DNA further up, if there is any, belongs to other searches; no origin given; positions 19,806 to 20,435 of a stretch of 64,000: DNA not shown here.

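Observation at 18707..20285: yqcC-truC-yqcA: tRNA pseudouridine synthase flanked by two proteins of unknown role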

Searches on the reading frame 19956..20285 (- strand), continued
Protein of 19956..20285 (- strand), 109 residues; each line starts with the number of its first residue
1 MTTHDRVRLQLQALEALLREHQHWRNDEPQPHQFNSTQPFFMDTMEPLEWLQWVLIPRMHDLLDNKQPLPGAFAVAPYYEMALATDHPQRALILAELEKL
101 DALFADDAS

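Call 42: find_encoding_contigs(protein=P0355, flank=5000, max_places=2)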
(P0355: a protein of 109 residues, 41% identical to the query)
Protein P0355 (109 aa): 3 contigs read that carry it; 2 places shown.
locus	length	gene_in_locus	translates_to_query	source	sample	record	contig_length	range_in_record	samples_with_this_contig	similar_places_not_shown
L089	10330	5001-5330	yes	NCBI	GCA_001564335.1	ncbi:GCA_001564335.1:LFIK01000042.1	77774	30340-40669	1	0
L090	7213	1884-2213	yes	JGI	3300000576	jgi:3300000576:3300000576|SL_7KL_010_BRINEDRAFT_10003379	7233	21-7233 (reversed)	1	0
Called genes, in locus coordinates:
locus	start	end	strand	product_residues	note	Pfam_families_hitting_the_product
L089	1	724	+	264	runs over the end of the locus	PF01553:Acyltransferase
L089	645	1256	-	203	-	PF01205:Impact_N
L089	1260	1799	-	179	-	PF00440:TetR_N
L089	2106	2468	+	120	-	PF00072:Response_reg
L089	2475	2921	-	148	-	-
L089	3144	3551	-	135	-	PF21157:DksA_N, PF01258:zf-dskA_traR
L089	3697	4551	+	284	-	PF01842:ACT (weak), PF00551:Formyl_trans_N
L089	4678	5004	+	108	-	PF04273:BLH_phosphatase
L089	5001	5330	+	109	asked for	PF04287:DUF446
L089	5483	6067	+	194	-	PF00081:Sod_Fe_N, PF02777:Sod_Fe_C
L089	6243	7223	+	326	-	PF19220:Rod_CreS (weak)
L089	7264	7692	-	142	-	PF13279:4HBT_2, PF03061:4HBT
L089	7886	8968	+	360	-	PF01594:AI-2E_transport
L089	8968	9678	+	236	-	PF02390:Methyltransf_4, PF13649:Methyltransf_25 (weak)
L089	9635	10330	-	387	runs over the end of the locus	PF02353:CMAS, PF13489:Methyltransf_23, PF01728:FtsJ (weak), PF13649:Methyltransf_25, PF13847:Methyltransf_31, PF08241:Methyltransf_11, PF08242:Methyltransf_12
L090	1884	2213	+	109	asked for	PF04287:DUF446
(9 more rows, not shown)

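Call 44: find_encoding_contigs(protein=P0233, flank=5000, max_places=2)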
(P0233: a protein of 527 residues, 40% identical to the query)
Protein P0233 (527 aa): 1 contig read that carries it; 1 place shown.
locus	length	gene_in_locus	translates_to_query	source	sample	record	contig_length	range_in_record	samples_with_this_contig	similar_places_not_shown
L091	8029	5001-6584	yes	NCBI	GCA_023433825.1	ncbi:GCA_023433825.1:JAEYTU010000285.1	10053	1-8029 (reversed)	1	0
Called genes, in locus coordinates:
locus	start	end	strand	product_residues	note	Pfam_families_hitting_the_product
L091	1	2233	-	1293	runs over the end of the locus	PF00270:DEAD, PF00271:Helicase_C, PF22590:Cas3-like_C_2 (weak), PF19306:WHD_Lhr, PF08494:DEAD_assoc, PF23235:WHD_3rd_Lhr, PF23234:WHD_4th_Lhr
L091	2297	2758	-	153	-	PF10604:Polyketide_cyc2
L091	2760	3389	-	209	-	PF07617:DUF1579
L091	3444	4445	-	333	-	PF05569:Peptidase_M56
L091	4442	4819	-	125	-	PF03965:Penicillinase_R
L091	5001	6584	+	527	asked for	PF04287:DUF446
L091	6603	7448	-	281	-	PF13628:DUF4142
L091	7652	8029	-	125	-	?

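Call 45: find_encoding_contigs(protein=P0287, flank=5000, max_places=2)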
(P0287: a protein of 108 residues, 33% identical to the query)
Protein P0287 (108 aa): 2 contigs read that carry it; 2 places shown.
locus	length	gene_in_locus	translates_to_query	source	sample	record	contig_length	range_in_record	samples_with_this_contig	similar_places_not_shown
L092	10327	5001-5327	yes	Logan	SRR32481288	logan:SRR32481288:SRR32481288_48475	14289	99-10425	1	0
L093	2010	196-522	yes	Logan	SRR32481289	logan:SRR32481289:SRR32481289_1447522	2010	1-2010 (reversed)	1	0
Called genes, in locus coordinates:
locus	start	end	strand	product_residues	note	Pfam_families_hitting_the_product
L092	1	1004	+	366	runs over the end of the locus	?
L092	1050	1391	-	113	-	PF08274:Zn_Ribbon_YjdM, PF22191:IBR_1 (weak), PF03831:YjdM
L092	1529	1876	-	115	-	PF12643:MazG-like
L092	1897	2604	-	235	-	-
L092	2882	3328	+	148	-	PF10675:DUF2489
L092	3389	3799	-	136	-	PF03061:4HBT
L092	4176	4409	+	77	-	PF12843:QSregVF_b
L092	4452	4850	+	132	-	PF01124:MAPEG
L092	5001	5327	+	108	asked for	PF04287:DUF446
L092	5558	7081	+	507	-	PF03372:Exo_endo_phos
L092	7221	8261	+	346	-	-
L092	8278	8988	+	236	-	PF03737:RraA-like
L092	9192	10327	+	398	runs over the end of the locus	PF15632:ATPgrasp_Ter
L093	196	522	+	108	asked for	PF04287:DUF446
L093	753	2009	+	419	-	?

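Call 58: predict_structure(alignment_id=A1)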
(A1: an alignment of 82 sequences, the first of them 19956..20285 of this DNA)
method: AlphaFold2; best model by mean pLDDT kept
length: 109 residues; sequences in the alignment: 82
mean_pLDDT: 94.0   pTM: 0.82
mean pLDDT of the five models: 94.0, 93.7, 93.5, 91.6, 86.3
residues with pLDDT >= 90: 100; 70-90: 8; 50-70: 1; < 50: 0
segments of 3 or more residues with pLDDT < 50: none
pLDDT, mean of each block of 10 residues (from residue 1): 95 97 94 92 94 96 94 92 94 97 87
secondary structure, 60 per line:
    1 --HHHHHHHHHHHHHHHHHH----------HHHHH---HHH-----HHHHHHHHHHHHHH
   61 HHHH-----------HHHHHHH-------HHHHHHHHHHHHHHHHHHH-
elements in order: H3-20 H31-35 H47-64 H76-82 H90-108

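Call 90: search_protein_families(proteins=[L083:3825-4847:-, L083:3519-3824:-, L088:5633-6076:+, L089:4678-5004:+], library=ncbifam, max_evalue=0.001)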
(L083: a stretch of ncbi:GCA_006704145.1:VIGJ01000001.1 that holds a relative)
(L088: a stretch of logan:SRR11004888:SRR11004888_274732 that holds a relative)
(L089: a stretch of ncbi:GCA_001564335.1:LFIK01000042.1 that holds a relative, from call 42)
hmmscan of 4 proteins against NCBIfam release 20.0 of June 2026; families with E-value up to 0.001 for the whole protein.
L083:3825-4847:- (340 aa): 0 families

L083:3519-3824:- (101 aa): 0 families

L088:5633-6076:+ (147 aa): 11 families
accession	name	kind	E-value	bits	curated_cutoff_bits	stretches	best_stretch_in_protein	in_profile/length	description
NF003501.0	PRK05170.1-5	equivalog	1.2e-61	206.9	167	1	5-146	4-148/160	YcgN family cysteine cluster protein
NF003507.0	PRK05170.2-5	equivalog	3.6e-60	202.1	170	1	7-146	5-145/146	YcgN family cysteine cluster protein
NF003503.0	PRK05170.2-1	equivalog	9e-53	178.1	232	1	6-145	3-142/145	YcgN family cysteine cluster protein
NF003500.0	PRK05170.1-4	equivalog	1.3e-50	171.3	203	1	8-146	4-142/147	YcgN family cysteine cluster protein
NF003502.0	PRK05170.1-6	equivalog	7.1e-49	165.8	250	1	5-142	5-144/149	YcgN family cysteine cluster protein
NF003508.0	PRK05170.2-6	equivalog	1.4e-47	161.3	286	1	8-146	11-151/152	YcgN family cysteine cluster protein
NF003498.0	PRK05170.1-1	equivalog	4e-47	159.8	256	1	5-143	3-141/148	YcgN family cysteine cluster protein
NF003505.0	PRK05170.2-3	equivalog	3e-43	147.4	206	1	7-145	4-158/164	YcgN family cysteine cluster protein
NF003499.0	PRK05170.1-2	equivalog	2.4e-42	144.5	235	1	7-134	10-138/150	YcgN family cysteine cluster protein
NF003506.0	PRK05170.2-4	equivalog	4.1e-37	127.3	248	1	8-146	10-156/158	YcgN family cysteine cluster protein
NF003504.0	PRK05170.2-2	equivalog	4.8e-19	68.3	150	1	16-96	10-89/104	YcgN family cysteine cluster protein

L089:4678-5004:+ (108 aa): 2 families
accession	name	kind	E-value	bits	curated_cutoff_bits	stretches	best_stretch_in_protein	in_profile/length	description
TIGR01244.1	TIGR01244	subfamily_domain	7.2e-29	100.6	85.85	1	4-103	3-103/135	TIGR01244 family sulfur transferase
NF040641.1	bifunc_ST_SDO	equivalog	2.3e-18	66.3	625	1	7-103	4-101/423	bifunctional sulfur transferase/dioxygenase Blh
